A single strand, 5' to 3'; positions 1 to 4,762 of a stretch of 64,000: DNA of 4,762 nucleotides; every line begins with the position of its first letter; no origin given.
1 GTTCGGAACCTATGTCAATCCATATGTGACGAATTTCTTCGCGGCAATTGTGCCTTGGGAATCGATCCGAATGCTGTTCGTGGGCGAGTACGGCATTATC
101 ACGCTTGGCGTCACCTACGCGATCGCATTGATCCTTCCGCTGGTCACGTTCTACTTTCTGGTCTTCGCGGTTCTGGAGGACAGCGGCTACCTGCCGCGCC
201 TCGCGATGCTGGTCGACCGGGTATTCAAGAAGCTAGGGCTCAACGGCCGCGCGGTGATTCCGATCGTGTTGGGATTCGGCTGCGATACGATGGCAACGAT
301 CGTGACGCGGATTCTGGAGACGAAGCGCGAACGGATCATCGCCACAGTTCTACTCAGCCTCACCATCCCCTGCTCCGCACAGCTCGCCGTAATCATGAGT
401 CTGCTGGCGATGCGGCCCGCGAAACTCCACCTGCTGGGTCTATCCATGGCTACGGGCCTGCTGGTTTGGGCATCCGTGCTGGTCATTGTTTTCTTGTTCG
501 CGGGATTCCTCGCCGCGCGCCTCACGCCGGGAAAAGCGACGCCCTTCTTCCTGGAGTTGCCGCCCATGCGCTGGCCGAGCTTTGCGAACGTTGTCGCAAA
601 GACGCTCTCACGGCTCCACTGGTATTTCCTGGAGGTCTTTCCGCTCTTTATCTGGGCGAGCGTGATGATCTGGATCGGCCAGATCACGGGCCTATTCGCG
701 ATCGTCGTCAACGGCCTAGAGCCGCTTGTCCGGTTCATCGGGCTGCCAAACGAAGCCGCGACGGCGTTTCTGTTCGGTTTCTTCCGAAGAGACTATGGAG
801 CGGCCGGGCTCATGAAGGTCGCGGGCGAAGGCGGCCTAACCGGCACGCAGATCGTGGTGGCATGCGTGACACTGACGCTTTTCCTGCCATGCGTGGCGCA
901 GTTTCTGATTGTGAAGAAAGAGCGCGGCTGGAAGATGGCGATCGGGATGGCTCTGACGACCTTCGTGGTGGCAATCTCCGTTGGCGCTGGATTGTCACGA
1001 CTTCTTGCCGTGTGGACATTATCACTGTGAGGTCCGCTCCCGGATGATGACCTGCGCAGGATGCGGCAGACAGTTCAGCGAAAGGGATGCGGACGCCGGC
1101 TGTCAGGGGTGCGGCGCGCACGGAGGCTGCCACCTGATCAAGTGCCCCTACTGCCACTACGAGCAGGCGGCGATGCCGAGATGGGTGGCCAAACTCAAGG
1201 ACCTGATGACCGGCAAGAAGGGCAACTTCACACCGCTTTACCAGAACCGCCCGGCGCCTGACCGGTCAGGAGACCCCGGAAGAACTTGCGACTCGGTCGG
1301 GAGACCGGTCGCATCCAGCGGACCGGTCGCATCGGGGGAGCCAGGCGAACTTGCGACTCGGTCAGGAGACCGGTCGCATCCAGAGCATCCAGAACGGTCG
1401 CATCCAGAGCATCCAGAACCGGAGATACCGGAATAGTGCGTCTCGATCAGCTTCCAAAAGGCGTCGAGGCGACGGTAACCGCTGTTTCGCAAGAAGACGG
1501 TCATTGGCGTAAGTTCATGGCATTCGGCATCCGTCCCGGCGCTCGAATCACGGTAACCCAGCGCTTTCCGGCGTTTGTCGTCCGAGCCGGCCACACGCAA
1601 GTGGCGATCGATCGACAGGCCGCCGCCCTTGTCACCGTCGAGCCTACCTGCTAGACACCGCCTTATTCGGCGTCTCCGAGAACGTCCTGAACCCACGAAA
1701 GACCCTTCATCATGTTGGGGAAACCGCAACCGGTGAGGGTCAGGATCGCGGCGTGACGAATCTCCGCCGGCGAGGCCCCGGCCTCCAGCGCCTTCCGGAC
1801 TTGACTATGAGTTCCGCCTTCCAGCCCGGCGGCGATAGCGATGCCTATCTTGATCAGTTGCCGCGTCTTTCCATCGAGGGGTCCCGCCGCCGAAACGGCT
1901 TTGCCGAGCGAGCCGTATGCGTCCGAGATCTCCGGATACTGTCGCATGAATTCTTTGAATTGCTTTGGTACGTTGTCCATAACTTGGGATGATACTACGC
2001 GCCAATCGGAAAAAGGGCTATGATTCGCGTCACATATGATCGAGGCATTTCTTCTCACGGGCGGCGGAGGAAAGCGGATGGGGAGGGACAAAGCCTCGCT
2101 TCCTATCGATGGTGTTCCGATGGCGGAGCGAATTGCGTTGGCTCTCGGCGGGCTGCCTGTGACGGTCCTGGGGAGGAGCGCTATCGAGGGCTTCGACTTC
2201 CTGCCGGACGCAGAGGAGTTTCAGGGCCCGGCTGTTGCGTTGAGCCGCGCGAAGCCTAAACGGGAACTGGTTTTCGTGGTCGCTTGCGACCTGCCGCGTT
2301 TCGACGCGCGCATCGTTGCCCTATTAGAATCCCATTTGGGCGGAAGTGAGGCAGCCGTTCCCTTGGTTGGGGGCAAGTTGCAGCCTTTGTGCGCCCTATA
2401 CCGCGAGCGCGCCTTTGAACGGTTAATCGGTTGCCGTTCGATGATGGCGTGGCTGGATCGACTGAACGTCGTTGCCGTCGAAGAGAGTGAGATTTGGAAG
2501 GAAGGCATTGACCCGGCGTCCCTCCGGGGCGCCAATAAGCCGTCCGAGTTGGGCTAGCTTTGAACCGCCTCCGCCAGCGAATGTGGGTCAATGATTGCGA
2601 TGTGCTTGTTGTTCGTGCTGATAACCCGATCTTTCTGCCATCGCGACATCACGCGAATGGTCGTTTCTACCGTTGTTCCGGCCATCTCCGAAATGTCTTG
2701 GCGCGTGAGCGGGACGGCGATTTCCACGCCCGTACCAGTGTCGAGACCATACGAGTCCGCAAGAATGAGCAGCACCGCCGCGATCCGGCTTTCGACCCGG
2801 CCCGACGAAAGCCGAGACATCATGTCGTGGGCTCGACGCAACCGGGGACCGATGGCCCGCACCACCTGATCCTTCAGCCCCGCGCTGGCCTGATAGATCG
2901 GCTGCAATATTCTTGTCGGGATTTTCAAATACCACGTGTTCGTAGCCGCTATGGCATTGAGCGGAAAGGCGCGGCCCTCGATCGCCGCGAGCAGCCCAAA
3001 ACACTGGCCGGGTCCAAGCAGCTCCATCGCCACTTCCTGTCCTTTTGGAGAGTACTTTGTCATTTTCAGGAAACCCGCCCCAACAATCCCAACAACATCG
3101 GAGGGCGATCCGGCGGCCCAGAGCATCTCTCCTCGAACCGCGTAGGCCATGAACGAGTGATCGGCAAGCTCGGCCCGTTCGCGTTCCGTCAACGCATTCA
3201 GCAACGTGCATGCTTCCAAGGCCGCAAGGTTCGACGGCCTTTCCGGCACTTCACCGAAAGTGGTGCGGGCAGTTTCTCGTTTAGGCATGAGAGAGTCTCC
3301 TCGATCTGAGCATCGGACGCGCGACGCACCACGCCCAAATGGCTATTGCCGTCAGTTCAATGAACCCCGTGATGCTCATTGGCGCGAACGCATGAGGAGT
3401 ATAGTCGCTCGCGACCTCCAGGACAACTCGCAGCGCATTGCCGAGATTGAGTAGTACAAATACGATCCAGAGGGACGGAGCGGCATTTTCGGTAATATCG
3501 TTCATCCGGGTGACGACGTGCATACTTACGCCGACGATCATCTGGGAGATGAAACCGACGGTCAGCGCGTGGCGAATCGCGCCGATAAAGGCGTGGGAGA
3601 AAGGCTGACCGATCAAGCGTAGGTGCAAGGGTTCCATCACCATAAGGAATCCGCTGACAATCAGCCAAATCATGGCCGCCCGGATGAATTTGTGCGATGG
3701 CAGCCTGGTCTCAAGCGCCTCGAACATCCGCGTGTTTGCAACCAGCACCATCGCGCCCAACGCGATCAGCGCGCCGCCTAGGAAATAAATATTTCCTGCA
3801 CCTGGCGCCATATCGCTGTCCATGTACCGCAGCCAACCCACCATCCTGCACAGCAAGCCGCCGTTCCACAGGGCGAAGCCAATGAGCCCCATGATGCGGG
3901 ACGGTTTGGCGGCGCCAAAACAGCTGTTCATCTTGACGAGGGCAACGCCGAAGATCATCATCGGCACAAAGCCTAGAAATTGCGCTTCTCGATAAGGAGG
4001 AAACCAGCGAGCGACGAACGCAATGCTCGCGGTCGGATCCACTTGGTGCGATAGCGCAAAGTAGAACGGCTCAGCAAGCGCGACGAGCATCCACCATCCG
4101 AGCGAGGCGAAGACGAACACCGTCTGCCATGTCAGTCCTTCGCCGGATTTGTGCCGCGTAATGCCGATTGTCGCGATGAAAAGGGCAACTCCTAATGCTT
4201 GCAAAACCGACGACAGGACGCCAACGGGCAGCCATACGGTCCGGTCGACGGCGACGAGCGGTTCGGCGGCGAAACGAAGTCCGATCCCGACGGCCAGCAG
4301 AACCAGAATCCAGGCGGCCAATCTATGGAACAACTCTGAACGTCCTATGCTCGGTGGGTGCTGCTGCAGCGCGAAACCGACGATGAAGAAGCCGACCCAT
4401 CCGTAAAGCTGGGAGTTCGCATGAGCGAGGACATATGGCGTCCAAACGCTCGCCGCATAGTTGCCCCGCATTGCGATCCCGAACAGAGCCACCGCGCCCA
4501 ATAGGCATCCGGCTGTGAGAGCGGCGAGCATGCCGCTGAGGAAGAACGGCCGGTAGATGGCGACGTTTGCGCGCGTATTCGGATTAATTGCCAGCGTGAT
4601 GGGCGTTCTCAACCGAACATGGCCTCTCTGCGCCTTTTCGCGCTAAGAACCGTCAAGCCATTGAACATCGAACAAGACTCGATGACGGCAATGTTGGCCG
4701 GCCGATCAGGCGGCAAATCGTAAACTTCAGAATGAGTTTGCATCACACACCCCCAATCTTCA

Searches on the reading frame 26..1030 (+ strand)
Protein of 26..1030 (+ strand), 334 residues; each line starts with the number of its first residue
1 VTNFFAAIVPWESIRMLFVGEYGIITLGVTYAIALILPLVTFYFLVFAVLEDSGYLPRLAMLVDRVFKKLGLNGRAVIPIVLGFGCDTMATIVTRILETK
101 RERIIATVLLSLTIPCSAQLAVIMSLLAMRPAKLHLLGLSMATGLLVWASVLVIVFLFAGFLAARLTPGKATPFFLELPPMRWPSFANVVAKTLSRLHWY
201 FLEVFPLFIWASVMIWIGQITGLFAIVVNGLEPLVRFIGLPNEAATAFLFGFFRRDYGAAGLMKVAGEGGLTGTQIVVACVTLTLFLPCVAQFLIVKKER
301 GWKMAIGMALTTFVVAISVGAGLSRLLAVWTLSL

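Call 19: search_protein_families(library=pfam, proteins=[window:26-1030:+], max_evalue=0.01)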
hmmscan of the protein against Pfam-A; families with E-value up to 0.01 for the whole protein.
window:26-1030:+ (334 aa): 2 families
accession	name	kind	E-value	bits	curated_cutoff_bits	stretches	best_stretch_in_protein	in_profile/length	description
PF07670.19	Gate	-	1e-34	119.5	29.6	2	36-128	4-102/104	Nucleoside recognition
PF07664.17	FeoB_C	-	3.7e-11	43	26.6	1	146-196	2-54/54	Ferrous iron transport protein B C terminus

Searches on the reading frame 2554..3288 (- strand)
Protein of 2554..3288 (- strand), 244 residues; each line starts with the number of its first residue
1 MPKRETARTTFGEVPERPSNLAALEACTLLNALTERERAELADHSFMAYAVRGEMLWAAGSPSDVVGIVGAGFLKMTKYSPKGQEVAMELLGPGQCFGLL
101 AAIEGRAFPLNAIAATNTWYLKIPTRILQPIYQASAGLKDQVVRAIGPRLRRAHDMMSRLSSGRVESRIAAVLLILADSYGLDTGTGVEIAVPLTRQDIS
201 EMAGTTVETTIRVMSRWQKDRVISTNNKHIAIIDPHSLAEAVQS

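Call 19: search_protein_families(library=pfam, proteins=[window:2554-3288:-], max_evalue=0.01)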
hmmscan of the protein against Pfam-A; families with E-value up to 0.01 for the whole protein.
window:2554-3288:- (244 aa): 3 families
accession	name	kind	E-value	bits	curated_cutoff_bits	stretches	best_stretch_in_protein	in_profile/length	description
PF13545.12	HTH_Crp_2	-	9.1e-18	64.4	27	1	168-240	2-69/70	Crp-like helix-turn-helix domain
PF00027.35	cNMP_binding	-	1.3e-13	51.2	27.5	1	52-133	6-87/89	Cyclic nucleotide-binding domain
PF00325.26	Crp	-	9.6e-05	22.5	21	1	193-223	2-32/32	Bacterial regulatory proteins, crp family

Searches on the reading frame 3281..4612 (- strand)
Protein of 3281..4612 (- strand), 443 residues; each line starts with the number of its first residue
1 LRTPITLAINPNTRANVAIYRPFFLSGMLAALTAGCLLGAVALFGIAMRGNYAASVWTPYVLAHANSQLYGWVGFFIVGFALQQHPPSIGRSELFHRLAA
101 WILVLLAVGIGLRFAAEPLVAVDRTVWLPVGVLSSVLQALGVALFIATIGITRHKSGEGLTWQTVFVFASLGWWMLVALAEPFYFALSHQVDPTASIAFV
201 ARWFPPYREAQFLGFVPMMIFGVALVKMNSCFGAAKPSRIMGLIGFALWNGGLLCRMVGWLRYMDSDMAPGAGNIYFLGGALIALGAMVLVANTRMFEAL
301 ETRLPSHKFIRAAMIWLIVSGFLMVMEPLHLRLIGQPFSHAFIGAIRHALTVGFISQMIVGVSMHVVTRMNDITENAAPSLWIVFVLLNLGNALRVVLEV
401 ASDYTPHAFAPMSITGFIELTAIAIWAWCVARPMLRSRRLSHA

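Call 19: search_protein_families(library=pfam, proteins=[window:3281-4612:-], max_evalue=0.01)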
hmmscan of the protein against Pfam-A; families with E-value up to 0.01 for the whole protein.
window:3281-4612:- (443 aa): 2 families
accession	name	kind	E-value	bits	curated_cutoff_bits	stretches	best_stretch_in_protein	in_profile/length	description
PF05940.17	NnrS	-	2e-09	37.7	28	1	20-438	7-371/371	NnrS protein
PF00115.25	COX1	-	0.00091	18.6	34.8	1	28-186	4-179/436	Cytochrome C and Quinol oxidase polypeptide I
